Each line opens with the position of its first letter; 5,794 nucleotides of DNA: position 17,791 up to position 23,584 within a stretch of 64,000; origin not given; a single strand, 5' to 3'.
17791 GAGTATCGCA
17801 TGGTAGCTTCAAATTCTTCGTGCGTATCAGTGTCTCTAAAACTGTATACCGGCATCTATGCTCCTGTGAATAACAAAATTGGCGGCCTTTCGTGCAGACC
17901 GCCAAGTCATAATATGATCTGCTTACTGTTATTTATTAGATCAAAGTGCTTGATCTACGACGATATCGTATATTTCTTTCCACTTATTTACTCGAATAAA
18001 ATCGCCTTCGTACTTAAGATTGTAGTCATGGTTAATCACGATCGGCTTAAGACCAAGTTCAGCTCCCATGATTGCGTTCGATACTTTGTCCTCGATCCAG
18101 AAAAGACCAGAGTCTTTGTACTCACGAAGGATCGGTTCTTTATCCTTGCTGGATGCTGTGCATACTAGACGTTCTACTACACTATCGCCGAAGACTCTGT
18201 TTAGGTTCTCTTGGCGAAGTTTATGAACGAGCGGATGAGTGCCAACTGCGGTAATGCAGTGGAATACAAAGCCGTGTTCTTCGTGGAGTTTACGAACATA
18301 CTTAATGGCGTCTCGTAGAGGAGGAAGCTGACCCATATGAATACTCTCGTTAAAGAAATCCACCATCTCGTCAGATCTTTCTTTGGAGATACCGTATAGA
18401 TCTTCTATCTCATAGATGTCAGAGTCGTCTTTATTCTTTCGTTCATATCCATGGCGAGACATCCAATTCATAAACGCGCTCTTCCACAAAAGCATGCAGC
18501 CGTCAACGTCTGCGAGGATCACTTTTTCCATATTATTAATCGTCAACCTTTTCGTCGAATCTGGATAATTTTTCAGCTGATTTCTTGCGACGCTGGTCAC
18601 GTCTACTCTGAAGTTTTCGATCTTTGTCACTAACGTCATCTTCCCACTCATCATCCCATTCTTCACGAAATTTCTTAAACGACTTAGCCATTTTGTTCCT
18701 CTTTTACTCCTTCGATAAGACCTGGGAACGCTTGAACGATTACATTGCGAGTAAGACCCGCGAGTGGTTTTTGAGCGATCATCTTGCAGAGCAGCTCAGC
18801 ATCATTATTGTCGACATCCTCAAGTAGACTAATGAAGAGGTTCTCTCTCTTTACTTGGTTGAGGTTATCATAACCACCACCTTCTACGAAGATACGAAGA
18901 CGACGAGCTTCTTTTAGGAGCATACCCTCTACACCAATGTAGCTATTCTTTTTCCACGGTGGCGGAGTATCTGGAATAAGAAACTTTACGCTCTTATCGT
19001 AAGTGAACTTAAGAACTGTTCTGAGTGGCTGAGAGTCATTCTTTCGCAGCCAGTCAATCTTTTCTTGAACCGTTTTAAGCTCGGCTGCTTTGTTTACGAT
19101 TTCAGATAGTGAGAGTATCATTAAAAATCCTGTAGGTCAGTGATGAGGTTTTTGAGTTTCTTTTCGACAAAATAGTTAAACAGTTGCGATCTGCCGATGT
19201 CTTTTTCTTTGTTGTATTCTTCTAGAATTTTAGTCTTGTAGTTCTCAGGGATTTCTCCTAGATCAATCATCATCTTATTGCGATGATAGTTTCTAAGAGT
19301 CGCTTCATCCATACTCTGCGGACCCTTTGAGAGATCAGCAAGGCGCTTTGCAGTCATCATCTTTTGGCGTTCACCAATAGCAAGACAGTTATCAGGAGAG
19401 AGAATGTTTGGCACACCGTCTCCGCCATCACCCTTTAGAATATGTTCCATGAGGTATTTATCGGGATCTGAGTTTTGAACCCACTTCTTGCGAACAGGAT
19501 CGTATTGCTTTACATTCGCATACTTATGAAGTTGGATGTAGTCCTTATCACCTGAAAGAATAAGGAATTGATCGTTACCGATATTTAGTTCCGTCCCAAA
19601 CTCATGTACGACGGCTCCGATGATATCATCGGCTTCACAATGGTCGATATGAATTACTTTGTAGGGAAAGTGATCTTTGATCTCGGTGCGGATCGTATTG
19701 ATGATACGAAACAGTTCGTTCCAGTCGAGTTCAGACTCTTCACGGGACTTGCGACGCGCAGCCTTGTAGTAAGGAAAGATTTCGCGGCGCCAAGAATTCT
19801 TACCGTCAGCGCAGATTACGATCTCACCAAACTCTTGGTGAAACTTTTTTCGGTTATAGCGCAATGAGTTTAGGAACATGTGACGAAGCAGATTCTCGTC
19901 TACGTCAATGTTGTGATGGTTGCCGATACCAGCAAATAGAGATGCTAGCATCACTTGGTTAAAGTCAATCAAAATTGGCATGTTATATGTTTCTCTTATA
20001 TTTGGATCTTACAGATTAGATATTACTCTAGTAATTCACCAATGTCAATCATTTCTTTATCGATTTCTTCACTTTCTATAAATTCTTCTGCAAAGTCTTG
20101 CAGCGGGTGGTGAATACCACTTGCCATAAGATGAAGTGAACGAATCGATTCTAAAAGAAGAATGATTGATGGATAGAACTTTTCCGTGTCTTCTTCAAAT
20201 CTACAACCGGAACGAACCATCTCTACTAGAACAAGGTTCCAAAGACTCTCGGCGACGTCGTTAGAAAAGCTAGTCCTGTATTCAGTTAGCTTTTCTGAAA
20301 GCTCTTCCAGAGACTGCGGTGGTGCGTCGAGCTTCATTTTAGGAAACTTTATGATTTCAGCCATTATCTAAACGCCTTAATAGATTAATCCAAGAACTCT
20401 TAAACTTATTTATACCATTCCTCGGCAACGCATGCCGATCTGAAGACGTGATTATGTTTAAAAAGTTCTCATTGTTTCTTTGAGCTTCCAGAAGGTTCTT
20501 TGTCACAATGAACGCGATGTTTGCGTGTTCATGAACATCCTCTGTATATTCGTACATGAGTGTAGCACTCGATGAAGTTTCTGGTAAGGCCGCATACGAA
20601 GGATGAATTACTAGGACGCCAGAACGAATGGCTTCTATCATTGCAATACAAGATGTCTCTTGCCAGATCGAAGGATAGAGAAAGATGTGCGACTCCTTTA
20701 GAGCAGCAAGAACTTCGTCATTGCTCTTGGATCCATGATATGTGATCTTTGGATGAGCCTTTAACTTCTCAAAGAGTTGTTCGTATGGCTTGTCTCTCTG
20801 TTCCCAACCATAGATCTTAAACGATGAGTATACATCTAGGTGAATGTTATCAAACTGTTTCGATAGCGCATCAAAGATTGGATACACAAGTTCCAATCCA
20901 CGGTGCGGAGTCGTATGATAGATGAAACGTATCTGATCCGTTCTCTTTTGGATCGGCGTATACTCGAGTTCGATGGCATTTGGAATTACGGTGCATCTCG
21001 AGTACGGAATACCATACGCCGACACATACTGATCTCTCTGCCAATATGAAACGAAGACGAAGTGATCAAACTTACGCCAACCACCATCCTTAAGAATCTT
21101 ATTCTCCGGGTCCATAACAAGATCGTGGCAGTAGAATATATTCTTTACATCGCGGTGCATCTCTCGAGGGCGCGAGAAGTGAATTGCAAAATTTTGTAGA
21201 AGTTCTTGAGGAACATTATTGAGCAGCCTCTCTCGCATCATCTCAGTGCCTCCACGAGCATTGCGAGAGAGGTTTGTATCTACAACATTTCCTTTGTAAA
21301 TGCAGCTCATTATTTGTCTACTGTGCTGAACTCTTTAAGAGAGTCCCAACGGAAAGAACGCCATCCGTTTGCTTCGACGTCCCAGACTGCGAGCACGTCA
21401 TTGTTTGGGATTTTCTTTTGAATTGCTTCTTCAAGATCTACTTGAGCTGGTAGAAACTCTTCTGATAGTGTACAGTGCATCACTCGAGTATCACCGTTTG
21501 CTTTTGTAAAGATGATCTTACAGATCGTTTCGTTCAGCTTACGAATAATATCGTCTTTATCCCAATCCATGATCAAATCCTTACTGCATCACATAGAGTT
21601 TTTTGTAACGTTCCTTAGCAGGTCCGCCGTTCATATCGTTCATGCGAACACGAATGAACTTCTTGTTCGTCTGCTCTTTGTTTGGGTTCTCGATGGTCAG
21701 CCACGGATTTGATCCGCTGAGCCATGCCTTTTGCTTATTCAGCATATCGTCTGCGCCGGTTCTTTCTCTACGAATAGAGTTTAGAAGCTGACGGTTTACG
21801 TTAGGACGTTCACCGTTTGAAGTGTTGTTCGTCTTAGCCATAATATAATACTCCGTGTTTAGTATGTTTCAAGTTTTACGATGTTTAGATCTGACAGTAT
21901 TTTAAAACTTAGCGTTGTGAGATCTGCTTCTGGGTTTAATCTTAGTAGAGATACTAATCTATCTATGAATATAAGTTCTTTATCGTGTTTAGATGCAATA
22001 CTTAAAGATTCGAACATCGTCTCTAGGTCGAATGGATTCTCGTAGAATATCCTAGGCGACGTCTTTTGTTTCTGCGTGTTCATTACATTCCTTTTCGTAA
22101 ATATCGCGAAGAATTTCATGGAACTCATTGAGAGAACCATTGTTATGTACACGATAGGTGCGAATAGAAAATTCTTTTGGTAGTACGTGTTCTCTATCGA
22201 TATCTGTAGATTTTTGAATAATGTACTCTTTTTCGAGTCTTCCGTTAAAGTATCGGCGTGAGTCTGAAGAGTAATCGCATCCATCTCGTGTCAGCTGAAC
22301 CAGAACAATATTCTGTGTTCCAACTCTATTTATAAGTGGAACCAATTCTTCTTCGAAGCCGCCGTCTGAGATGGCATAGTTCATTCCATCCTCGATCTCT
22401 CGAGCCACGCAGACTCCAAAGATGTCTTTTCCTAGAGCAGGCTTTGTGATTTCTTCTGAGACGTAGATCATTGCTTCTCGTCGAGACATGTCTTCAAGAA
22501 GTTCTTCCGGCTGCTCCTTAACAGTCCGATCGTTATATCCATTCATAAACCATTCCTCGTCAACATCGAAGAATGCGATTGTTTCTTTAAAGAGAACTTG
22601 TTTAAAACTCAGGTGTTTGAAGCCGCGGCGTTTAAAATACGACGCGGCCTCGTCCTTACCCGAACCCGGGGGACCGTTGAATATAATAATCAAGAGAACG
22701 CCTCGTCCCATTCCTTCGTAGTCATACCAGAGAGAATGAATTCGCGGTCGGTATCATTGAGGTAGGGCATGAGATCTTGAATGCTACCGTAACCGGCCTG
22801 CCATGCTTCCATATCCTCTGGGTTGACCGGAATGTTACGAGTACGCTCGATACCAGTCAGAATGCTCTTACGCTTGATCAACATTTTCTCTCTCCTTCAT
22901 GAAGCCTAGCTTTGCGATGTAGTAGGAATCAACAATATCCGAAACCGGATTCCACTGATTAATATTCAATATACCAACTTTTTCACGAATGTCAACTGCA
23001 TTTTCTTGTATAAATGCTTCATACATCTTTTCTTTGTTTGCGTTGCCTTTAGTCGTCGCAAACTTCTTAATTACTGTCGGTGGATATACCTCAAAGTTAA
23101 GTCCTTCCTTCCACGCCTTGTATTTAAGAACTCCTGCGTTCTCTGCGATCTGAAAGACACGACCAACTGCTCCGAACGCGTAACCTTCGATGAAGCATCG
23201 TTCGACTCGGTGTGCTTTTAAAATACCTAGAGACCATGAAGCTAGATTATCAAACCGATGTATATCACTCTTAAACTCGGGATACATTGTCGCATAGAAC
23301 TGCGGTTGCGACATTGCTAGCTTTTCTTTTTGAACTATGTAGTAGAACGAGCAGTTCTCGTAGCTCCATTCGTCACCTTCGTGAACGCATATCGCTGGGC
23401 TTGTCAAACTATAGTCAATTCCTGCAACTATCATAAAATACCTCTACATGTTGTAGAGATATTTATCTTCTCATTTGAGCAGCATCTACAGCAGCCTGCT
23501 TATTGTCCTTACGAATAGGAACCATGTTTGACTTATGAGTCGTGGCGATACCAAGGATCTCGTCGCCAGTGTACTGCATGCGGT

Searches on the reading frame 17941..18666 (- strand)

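Call 68: search_protein_families(library=pfam, proteins=[window:17941-18666:-], max_evalue=0.001)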
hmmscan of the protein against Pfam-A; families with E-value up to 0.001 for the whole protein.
window:17941-18666:- (241 aa): 1 family
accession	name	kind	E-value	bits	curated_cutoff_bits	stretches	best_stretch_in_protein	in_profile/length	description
PF06941.18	NT5C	-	5.6e-05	23.5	24.8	1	48-237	2-175/180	5' nucleotidase, deoxy (Pyrimidine), cytosolic type C protein (NT5C)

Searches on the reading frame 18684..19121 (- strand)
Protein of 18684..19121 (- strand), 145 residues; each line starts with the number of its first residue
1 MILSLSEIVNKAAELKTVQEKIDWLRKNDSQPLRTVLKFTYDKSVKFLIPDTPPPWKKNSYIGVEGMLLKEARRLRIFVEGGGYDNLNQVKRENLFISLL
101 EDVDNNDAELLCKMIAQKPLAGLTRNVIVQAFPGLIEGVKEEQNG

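Call 69: search_protein_families(library=pfam, proteins=[window:18684-19121:-], max_evalue=0.001)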
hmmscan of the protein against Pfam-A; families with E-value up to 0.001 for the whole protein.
window:18684-19121:- (145 aa): 1 family
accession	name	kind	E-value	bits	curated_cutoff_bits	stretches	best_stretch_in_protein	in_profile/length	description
PF20025.4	DUF6433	-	7.7e-26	90.8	38.9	1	8-116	1-110/115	Family of unknown function (DUF6433)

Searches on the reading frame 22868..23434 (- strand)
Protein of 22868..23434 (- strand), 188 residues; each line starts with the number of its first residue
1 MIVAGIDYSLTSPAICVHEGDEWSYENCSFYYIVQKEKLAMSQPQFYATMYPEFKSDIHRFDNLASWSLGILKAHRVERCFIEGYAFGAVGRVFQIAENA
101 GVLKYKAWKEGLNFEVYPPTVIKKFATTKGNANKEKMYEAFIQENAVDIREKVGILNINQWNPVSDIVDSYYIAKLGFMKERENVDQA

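Call 69: search_protein_families(library=pfam, proteins=[window:22868-23434:-], max_evalue=0.001)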
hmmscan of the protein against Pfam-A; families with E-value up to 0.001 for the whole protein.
window:22868-23434:- (188 aa): 1 family
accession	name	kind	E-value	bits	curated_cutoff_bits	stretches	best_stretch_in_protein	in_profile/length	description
PF02075.23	RuvC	-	9.2e-05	22.8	22.2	1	71-137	52-119/148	Crossover junction endodeoxyribonuclease RuvC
